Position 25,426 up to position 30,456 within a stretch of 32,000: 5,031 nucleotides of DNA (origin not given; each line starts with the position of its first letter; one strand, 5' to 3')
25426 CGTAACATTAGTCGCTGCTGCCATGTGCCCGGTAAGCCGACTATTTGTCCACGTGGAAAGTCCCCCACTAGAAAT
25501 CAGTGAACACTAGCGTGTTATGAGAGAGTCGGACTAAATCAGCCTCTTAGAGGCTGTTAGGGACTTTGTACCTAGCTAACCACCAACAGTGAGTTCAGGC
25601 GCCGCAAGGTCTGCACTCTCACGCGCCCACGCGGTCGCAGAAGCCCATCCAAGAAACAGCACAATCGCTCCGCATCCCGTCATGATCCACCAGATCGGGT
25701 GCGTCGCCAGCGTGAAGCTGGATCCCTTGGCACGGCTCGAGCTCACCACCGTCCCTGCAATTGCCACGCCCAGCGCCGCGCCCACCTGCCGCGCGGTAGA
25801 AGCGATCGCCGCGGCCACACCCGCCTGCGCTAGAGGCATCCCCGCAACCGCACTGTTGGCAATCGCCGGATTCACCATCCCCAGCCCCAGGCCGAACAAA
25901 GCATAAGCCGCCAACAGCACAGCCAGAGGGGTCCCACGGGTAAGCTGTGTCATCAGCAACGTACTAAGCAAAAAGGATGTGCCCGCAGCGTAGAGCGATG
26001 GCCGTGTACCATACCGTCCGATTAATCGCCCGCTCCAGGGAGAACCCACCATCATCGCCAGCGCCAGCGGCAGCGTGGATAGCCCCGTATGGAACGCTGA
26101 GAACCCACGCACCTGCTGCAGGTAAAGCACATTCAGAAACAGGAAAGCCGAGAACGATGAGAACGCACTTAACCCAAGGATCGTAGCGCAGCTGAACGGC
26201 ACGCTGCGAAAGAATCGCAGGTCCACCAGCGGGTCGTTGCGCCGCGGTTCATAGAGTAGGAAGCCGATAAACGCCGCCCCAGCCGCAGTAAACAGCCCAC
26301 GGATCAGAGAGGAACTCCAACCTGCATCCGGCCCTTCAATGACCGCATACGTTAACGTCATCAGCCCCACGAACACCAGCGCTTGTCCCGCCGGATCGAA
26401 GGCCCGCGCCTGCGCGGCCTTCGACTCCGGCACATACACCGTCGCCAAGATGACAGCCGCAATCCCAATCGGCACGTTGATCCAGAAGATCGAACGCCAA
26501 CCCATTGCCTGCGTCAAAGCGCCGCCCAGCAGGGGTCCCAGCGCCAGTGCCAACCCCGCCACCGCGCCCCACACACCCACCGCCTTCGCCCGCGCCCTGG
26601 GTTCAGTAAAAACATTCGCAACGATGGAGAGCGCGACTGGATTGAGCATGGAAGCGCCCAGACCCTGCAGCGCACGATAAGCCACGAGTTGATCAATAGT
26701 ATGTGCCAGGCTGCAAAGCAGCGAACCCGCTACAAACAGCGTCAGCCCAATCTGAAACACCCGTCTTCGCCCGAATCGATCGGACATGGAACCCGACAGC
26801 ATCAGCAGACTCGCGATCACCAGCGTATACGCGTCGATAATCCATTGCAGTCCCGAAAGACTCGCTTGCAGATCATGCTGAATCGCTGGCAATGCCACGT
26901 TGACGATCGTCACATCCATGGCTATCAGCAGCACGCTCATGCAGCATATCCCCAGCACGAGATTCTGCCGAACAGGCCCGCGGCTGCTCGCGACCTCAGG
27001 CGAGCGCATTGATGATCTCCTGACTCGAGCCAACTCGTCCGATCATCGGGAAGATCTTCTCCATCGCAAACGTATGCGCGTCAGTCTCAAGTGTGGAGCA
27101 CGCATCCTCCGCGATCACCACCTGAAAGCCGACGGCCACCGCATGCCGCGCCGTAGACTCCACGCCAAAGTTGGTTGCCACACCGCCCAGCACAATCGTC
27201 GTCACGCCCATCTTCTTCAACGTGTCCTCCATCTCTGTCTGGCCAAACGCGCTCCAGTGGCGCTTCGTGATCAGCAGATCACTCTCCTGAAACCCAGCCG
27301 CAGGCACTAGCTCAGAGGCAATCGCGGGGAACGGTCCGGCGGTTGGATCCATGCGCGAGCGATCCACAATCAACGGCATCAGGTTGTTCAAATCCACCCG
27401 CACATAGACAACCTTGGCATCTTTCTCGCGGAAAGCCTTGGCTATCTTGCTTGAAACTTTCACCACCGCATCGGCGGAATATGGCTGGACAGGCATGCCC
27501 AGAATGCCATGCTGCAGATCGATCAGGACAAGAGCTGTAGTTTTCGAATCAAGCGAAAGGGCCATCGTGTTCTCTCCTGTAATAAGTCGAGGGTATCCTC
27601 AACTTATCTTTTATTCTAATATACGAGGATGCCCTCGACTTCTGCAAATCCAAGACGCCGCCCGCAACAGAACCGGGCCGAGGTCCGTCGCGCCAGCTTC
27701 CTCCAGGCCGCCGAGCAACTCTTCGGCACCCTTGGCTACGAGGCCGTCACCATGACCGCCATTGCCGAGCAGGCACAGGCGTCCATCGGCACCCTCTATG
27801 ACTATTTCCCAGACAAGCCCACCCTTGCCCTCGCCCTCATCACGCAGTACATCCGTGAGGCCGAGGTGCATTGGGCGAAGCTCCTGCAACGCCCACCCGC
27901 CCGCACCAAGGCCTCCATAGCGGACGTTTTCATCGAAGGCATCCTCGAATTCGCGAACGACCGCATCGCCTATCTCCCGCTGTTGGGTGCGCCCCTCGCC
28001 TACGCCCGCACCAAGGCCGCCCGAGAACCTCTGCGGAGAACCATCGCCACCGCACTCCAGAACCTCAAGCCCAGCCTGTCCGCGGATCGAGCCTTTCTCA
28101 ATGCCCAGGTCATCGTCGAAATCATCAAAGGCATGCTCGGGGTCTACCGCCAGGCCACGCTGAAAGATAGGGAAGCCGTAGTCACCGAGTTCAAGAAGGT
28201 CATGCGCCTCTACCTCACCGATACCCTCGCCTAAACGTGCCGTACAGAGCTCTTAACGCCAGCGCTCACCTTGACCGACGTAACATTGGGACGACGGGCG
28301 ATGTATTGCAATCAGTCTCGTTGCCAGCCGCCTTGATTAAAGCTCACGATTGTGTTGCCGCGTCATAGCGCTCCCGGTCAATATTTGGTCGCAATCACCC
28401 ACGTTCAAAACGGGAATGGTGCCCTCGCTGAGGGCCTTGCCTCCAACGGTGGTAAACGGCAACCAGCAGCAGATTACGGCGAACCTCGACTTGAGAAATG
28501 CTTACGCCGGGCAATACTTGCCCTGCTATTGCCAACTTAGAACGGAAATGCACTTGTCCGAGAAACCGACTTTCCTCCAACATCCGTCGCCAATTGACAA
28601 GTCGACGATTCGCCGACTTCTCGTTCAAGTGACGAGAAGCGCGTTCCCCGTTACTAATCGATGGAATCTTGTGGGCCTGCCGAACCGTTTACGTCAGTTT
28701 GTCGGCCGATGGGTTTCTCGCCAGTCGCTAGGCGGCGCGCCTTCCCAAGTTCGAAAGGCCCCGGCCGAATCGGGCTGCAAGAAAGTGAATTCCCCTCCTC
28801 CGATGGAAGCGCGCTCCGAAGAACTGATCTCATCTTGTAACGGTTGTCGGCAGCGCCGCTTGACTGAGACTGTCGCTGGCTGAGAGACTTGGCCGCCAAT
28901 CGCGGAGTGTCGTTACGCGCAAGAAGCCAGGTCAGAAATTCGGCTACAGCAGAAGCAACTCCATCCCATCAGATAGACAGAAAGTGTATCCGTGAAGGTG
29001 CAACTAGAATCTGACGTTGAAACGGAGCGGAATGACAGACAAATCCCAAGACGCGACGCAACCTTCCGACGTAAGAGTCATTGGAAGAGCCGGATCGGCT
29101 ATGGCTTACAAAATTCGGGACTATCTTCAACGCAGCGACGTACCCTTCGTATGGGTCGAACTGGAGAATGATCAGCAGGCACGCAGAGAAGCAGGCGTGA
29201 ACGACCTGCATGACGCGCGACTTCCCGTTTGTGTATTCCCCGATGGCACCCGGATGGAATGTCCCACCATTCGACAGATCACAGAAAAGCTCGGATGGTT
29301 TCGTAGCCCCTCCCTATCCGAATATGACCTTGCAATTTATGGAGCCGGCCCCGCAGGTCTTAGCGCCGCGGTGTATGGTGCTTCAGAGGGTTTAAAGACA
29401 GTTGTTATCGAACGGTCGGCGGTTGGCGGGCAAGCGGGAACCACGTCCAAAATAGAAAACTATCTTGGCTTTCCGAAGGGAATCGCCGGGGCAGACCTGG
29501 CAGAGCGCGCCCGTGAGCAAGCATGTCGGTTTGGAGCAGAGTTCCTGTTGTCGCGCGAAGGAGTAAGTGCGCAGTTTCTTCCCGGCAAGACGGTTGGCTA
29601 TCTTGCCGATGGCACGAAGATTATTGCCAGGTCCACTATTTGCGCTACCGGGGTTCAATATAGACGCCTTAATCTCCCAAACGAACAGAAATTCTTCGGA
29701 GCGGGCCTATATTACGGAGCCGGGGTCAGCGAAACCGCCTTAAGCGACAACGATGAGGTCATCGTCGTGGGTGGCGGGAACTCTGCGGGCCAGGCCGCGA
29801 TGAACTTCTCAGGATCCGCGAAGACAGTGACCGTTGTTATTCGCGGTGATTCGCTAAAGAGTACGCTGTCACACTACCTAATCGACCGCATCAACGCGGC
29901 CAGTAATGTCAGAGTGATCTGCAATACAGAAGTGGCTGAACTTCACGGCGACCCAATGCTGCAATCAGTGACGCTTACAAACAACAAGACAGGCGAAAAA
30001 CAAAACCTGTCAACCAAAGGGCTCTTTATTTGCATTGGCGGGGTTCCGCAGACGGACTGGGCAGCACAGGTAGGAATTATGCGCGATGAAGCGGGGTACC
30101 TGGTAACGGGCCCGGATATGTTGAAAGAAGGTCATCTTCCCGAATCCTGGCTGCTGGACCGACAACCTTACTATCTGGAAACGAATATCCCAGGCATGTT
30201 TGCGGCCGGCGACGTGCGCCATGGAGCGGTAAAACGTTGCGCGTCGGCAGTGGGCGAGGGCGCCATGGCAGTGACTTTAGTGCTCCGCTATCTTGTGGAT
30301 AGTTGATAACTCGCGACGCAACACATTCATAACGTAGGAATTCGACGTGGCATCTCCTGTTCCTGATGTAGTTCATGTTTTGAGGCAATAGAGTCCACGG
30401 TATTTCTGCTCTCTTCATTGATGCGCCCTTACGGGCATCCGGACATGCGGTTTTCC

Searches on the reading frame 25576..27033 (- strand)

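Call 5: search_protein_families(library=pfam, proteins=[window:25576-27033:-], max_evalue=0.01)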
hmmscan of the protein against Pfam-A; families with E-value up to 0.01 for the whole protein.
window:25576-27033:- (485 aa): 4 families
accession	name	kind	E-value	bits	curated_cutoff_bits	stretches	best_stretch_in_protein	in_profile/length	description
PF07690.21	MFS_1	-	1.5e-60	205.4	33.4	1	31-422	2-346/347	Major Facilitator Superfamily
PF00083.30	Sugar_tr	-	1e-10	41.6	22.3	1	63-205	49-195/452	Sugar (and other) transporter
PF06609.19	TRI12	-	7.6e-07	28.4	23.2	1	41-443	60-460/599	Fungal trichothecene efflux pump (TRI12)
PF03209.21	PUCC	-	0.00078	19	21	1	76-177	260-363/401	PUCC protein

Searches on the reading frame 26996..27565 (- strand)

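Call 5: search_protein_families(library=pfam, proteins=[window:26996-27565:-], max_evalue=0.01)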
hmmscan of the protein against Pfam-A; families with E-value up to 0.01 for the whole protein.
window:26996-27565:- (189 aa): 1 family
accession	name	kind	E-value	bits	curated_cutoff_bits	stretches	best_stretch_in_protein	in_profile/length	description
PF00857.26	Isochorismatase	-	1.7e-37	129.7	27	1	10-182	1-174/175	Isochorismatase domain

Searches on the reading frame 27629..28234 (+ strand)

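Call 40: search_protein_families(library=pfam, proteins=[window:27629-28234:+], max_evalue=0.0001)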
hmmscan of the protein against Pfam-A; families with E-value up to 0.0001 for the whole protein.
window:27629-28234:+ (201 aa): 2 families
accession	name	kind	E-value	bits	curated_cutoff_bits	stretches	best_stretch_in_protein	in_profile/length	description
PF00440.29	TetR_N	-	2.3e-13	50.1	24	1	25-70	2-47/47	Bacterial regulatory proteins, tetR family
PF17918.6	TetR_C_15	-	5.4e-07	30.7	26.8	1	107-196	15-108/108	Tetracyclin repressor-like, C-terminal domain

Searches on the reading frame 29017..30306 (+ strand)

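Call 40: search_protein_families(library=pfam, proteins=[window:29017-30306:+], max_evalue=0.0001)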
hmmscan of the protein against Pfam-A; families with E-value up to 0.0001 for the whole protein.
window:29017-30306:+ (429 aa): 5 families
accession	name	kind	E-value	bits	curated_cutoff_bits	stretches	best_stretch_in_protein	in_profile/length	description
PF07992.20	Pyr_redox_2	-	3.9e-34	118.8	26.1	1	103-415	1-291/291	Pyridine nucleotide-disulphide oxidoreductase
PF13738.12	Pyr_redox_3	-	8.4e-16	58.5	30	1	200-364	121-289/305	Pyridine nucleotide-disulphide oxidoreductase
PF00070.33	Pyr_redox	-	9.6e-11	42.5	22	1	248-321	2-80/82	Pyridine nucleotide-disulphide oxidoreductase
PF01946.23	Thi4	-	3.1e-07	30.3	26.2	1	101-141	16-58/235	Thi4 family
PF12831.13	FAD_oxidored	-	1.2e-05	25.3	27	1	104-140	1-38/416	FAD dependent oxidoreductase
